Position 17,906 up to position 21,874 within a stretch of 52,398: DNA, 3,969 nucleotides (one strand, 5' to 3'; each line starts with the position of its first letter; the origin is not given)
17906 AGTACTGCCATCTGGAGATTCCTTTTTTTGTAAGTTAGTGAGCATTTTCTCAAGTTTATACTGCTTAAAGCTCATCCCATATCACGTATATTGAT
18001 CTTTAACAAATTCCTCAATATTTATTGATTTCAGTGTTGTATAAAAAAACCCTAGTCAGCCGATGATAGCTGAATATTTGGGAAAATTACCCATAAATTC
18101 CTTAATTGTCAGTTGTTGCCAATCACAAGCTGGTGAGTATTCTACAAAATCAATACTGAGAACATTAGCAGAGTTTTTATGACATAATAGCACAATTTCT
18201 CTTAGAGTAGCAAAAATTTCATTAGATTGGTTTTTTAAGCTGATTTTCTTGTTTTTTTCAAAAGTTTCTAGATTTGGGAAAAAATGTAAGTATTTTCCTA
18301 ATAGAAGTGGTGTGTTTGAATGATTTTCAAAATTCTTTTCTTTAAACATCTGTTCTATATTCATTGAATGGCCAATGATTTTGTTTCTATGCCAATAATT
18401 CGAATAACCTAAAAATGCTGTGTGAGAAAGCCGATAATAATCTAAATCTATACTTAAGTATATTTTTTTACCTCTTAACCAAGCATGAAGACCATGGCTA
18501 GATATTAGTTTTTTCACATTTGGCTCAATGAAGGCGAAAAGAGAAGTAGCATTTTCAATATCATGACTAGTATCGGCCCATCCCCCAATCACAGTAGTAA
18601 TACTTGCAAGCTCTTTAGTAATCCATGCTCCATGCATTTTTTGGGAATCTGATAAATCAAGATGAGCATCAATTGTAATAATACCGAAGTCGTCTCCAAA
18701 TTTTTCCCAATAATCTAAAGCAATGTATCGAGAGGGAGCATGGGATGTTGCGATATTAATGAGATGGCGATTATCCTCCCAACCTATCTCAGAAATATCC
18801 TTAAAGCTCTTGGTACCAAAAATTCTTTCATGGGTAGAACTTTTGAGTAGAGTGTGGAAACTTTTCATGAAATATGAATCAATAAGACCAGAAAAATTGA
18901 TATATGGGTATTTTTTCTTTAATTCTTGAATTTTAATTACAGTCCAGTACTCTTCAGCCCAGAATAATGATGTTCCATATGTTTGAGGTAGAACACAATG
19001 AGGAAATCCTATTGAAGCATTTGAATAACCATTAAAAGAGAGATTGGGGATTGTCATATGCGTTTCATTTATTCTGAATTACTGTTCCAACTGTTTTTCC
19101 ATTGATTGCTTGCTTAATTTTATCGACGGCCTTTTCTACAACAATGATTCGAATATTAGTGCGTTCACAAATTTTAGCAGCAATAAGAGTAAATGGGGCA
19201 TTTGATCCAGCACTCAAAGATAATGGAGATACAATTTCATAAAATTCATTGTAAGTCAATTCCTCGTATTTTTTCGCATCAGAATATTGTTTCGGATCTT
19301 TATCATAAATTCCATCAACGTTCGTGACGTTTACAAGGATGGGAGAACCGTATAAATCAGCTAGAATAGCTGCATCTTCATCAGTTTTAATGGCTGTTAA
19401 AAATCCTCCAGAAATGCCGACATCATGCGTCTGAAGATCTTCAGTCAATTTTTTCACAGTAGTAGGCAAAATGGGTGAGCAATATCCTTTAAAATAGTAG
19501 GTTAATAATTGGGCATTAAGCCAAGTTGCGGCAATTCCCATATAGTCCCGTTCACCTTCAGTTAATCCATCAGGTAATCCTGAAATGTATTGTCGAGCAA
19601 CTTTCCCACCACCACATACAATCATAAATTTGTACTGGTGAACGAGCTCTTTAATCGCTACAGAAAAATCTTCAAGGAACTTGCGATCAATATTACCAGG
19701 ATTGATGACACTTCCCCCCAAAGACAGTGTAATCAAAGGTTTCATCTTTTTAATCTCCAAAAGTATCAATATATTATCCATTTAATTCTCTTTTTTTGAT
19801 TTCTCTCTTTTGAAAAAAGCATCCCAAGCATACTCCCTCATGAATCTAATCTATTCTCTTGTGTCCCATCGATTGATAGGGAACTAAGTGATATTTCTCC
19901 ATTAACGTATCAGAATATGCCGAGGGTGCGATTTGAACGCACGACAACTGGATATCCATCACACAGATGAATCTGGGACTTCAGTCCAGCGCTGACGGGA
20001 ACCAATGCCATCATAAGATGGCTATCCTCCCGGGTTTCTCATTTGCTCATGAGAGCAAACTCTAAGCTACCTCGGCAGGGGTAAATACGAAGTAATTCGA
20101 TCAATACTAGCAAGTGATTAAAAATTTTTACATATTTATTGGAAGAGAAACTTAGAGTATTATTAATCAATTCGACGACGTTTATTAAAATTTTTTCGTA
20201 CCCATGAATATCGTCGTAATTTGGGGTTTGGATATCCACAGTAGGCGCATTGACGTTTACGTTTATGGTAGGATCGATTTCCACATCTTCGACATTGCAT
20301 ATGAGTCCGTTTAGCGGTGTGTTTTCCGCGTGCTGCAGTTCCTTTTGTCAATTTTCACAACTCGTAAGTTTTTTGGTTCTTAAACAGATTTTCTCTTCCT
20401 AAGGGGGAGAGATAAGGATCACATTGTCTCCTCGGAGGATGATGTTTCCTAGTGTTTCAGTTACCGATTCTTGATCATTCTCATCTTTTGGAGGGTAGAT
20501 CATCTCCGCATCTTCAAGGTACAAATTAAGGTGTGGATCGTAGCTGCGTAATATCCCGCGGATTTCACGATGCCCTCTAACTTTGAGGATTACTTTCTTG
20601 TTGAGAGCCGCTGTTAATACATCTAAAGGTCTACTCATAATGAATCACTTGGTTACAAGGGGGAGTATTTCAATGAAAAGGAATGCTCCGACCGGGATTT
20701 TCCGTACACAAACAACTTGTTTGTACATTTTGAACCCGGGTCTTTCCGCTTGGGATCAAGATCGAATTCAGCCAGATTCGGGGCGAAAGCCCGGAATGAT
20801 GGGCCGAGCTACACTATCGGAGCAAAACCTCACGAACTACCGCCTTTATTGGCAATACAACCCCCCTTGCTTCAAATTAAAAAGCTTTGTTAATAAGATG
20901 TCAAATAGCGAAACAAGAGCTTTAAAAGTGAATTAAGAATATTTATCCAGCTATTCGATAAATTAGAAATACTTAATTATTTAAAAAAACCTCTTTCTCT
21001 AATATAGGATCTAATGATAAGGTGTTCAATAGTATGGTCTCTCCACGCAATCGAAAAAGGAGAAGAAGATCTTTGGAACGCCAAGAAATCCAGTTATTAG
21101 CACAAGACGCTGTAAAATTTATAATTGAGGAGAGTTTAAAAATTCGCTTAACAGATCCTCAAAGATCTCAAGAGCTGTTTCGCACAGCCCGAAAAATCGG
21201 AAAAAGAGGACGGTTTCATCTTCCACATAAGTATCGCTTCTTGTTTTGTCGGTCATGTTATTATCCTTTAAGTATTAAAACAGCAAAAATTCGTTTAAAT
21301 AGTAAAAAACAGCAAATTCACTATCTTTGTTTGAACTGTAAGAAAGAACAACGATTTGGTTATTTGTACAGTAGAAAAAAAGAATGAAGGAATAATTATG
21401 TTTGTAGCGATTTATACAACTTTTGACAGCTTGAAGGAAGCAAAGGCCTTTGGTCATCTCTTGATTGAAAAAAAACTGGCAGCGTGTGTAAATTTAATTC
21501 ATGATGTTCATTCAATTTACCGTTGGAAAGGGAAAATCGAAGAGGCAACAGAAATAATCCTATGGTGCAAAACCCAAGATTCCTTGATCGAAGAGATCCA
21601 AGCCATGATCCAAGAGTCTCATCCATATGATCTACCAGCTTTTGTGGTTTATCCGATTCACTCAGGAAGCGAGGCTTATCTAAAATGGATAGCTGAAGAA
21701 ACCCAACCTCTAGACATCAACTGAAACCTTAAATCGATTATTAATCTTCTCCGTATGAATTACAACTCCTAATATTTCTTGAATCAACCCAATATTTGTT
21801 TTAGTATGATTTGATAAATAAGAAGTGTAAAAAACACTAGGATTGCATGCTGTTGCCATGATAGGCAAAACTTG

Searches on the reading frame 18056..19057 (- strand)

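Call 51: search_protein_families(library=pfam, proteins=[window:18056-19057:-], max_evalue=0.00001)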
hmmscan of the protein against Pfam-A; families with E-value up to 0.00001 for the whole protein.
window:18056-19057:- (333 aa): 1 family
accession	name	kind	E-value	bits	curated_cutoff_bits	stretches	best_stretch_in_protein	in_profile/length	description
PF00491.26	Arginase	-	2.6e-07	30.8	22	0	118-207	106-213/280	Arginase family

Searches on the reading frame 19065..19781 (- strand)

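Call 51: search_protein_families(library=pfam, proteins=[window:19065-19781:-], max_evalue=0.00001)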
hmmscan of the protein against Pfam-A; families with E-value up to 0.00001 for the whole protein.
window:19065-19781:- (238 aa): 1 family
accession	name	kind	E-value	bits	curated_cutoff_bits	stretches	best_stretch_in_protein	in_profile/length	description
PF00696.33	AA_kinase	-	7.4e-27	95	24.9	1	19-215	5-233/234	Amino acid kinase family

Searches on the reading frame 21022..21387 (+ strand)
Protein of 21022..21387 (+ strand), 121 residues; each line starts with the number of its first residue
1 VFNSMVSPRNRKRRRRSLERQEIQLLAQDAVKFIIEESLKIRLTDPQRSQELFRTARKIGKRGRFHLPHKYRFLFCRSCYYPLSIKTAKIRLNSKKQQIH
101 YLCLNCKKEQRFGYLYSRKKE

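Call 51: search_protein_families(library=pfam, proteins=[window:21022-21387:+], max_evalue=0.00001)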
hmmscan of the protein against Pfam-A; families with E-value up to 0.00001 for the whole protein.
window:21022-21387:+ (121 aa): 1 family
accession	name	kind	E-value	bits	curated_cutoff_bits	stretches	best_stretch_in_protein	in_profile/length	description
PF04032.22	Rpr2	-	5e-07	30.3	29.3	1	40-107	12-90/90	RNAse P Rpr2/Rpp21/SNM1 subunit domain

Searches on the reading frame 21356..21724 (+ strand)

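Call 51: search_protein_families(library=pfam, proteins=[window:21356-21724:+], max_evalue=0.00001)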
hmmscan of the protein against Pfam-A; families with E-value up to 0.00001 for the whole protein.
window:21356-21724:+ (122 aa): 1 family
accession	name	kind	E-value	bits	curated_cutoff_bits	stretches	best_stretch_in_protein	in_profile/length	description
PF03091.20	CutA1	-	1e-34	118.7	22.4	1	18-115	2-99/99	CutA1 divalent ion tolerance protein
